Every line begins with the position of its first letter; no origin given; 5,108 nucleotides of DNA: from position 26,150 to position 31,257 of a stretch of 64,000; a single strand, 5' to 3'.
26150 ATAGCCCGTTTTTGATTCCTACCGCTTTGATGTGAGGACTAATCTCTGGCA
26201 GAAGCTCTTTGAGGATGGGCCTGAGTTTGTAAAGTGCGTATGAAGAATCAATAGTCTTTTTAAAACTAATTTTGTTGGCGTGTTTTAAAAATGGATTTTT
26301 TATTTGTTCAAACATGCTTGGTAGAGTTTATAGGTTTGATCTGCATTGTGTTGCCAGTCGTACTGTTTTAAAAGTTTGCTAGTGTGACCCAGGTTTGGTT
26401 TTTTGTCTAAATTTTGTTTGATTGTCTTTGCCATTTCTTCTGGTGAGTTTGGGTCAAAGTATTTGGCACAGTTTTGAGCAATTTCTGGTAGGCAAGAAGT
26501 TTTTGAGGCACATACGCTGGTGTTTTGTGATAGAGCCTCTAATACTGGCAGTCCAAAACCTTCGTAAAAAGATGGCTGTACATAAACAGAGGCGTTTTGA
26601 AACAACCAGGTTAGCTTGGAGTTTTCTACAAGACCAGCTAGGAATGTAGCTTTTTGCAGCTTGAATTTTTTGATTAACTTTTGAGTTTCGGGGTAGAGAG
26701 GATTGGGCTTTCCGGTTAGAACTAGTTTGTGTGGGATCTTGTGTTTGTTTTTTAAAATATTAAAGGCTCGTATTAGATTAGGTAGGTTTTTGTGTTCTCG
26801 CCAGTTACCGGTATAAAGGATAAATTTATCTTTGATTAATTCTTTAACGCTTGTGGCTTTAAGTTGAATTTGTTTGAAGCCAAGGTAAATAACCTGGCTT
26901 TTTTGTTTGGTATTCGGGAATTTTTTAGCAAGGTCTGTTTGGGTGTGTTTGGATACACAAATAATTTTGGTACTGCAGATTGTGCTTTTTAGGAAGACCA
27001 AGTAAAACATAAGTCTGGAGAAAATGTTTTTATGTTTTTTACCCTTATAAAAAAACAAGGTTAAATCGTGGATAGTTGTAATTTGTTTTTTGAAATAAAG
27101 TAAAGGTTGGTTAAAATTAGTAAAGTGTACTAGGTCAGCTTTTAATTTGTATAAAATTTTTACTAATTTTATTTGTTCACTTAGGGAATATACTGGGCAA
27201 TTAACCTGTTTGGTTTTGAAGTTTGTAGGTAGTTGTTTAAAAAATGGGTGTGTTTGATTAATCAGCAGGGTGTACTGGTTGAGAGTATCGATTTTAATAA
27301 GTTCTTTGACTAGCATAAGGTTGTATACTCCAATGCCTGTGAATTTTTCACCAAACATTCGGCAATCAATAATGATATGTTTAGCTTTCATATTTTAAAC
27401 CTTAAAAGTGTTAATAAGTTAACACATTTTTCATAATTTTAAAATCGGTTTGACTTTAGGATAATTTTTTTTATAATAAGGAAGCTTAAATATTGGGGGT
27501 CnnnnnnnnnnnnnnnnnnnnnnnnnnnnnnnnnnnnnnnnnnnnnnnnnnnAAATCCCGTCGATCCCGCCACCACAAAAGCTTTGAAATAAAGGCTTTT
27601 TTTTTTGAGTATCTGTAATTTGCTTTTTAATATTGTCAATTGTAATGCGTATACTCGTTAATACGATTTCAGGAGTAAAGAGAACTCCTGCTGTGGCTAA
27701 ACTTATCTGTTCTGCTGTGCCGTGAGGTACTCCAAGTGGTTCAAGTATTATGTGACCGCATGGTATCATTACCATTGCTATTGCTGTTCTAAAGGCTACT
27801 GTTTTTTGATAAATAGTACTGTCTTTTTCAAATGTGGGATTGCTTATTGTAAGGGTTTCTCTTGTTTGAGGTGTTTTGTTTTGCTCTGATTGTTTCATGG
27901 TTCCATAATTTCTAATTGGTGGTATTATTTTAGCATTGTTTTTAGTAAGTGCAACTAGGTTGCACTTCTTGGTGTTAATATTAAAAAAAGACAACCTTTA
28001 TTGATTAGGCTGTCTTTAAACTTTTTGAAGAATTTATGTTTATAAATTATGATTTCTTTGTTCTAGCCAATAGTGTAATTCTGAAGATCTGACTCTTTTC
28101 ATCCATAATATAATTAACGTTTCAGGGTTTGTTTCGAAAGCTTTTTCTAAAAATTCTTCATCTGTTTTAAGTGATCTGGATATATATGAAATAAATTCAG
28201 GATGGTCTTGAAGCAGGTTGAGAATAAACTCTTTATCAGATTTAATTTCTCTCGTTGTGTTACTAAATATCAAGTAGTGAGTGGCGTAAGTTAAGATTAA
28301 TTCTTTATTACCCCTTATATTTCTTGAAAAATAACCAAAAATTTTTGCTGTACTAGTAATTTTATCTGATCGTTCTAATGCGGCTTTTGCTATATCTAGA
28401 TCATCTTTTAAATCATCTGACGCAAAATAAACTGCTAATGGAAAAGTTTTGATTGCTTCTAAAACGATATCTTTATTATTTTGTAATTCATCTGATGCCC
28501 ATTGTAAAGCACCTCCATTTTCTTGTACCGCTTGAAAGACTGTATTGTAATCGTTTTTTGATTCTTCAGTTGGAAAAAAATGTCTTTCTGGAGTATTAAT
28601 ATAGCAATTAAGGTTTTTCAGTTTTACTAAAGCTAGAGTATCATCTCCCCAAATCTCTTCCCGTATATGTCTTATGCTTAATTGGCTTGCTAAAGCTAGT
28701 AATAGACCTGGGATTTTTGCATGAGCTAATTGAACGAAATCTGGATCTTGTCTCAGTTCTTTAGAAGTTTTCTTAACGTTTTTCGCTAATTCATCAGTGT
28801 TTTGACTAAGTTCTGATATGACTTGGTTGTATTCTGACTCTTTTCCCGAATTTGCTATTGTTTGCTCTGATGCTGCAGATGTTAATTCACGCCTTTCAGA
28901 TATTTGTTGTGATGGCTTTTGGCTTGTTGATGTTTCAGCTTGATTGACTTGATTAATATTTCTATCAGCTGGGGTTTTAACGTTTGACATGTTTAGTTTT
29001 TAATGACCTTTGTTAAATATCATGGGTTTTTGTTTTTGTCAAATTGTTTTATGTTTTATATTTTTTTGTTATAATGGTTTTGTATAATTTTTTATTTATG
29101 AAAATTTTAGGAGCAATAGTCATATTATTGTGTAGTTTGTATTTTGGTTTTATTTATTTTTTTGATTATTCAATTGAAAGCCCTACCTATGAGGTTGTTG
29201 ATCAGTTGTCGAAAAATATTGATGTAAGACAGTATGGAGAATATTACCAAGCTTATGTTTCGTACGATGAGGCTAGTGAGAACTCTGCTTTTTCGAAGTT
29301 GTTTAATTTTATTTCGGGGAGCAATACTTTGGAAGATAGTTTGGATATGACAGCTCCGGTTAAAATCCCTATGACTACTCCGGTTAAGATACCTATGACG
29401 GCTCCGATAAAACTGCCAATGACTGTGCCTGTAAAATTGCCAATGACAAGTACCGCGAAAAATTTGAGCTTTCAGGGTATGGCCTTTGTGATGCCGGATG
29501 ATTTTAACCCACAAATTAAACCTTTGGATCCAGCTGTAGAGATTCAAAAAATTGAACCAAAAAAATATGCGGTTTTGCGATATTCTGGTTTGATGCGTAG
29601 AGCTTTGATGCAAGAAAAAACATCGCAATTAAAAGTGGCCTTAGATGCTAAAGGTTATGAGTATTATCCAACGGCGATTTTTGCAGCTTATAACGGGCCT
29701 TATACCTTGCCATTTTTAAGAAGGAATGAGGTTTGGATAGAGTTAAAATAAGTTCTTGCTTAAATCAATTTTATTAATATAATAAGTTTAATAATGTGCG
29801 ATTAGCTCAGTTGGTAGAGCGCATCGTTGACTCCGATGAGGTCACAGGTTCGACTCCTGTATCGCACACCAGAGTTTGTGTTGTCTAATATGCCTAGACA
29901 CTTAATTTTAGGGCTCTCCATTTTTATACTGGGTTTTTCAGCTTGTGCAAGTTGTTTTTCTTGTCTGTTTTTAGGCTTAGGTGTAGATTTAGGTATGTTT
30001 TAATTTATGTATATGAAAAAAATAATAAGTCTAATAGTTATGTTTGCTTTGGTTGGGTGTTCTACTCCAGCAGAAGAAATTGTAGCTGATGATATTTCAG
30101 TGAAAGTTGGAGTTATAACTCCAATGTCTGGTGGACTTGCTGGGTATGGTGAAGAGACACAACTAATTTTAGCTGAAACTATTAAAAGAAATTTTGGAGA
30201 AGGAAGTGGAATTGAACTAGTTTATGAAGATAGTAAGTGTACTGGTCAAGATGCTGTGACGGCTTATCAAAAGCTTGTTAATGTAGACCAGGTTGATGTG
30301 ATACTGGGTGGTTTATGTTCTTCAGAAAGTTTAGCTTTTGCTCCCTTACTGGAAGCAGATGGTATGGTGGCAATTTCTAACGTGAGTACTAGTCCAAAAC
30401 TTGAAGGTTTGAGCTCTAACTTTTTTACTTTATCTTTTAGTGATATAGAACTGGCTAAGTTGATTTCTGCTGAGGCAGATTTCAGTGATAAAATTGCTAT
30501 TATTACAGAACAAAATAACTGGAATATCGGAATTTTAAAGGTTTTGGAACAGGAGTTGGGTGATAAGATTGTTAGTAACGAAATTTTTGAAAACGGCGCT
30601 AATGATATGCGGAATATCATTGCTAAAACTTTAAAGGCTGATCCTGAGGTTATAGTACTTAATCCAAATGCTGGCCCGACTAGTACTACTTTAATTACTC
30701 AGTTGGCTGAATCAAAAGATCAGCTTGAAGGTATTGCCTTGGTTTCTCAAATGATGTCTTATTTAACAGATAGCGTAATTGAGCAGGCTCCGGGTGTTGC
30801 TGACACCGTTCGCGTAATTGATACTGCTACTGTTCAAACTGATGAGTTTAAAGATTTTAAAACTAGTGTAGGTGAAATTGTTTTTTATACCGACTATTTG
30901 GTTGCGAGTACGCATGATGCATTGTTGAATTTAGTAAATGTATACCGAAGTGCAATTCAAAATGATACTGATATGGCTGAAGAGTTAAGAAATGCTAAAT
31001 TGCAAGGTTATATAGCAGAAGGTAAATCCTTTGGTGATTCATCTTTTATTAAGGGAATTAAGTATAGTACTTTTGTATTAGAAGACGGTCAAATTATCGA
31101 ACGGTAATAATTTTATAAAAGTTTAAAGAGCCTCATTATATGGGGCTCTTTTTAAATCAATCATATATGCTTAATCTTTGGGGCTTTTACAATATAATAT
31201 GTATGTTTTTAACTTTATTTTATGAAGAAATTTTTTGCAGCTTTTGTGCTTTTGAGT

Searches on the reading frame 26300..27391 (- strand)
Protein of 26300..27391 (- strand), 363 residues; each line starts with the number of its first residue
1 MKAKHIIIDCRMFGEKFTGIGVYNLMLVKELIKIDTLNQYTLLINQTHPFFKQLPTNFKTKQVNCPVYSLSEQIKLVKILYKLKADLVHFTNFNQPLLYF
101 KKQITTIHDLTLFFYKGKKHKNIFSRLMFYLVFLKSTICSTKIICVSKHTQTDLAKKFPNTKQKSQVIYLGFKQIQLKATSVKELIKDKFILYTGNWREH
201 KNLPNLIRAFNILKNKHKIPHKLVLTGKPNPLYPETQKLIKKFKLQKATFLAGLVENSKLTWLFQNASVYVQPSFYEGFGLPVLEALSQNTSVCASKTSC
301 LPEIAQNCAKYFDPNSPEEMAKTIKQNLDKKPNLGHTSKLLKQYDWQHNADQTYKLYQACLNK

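Call 38: search_protein_families(library=pfam, proteins=[window:26300-27391:-], max_evalue=0.001)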
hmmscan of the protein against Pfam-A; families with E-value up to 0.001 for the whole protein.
window:26300-27391:- (363 aa): 4 families
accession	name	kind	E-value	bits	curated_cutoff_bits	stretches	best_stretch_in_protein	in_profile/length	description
PF00534.26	Glycos_transf_1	-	1.7e-24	86.7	26.4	1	187-331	14-159/172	Glycosyl transferases group 1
PF13692.12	Glyco_trans_1_4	-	1.1e-17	65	27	1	189-328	2-140/142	Glycosyl transferases group 1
PF13439.12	Glyco_transf_4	-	1e-07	32.6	28.5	1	66-171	54-165/170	Glycosyltransferase Family 4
PF20706.3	GT4-conflict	-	9.1e-07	28.6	26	1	159-302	169-317/385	Family 4 Glycosyltransferase in conflict systems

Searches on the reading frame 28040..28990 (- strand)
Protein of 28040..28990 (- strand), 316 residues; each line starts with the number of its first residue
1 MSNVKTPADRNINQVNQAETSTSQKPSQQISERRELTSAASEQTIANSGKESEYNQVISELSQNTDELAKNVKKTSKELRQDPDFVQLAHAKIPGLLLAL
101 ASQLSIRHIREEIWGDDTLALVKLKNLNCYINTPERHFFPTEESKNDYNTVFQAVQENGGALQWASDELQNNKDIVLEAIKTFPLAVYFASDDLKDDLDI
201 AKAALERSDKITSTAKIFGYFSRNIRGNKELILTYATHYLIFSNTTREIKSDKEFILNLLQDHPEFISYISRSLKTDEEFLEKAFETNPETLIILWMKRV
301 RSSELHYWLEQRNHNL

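Call 38: search_protein_families(library=pfam, proteins=[window:28040-28990:-], max_evalue=0.001)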
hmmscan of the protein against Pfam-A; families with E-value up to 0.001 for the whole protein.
window:28040-28990:- (316 aa): 1 family
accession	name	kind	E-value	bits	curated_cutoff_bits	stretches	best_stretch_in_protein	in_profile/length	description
PF13475.11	DUF4116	-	3.6e-31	106.9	24.9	3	150-195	4-49/49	Domain of unknown function (DUF4116)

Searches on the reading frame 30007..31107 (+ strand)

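Call 38: search_protein_families(library=pfam, proteins=[window:30007-31107:+], max_evalue=0.001)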
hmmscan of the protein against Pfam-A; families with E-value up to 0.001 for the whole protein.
window:30007-31107:+ (366 aa): 3 families
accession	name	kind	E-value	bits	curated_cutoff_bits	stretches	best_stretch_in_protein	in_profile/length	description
PF13458.12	Peripla_BP_6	-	1.6e-23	84.4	31.7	1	31-285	1-262/343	Periplasmic binding protein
PF01094.35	ANF_receptor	-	1.7e-11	44.2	25.4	1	62-285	18-253/353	Receptor family ligand binding region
PF13433.12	Peripla_BP_5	-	2.8e-05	23.8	27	0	32-117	1-90/363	Periplasmic binding protein domain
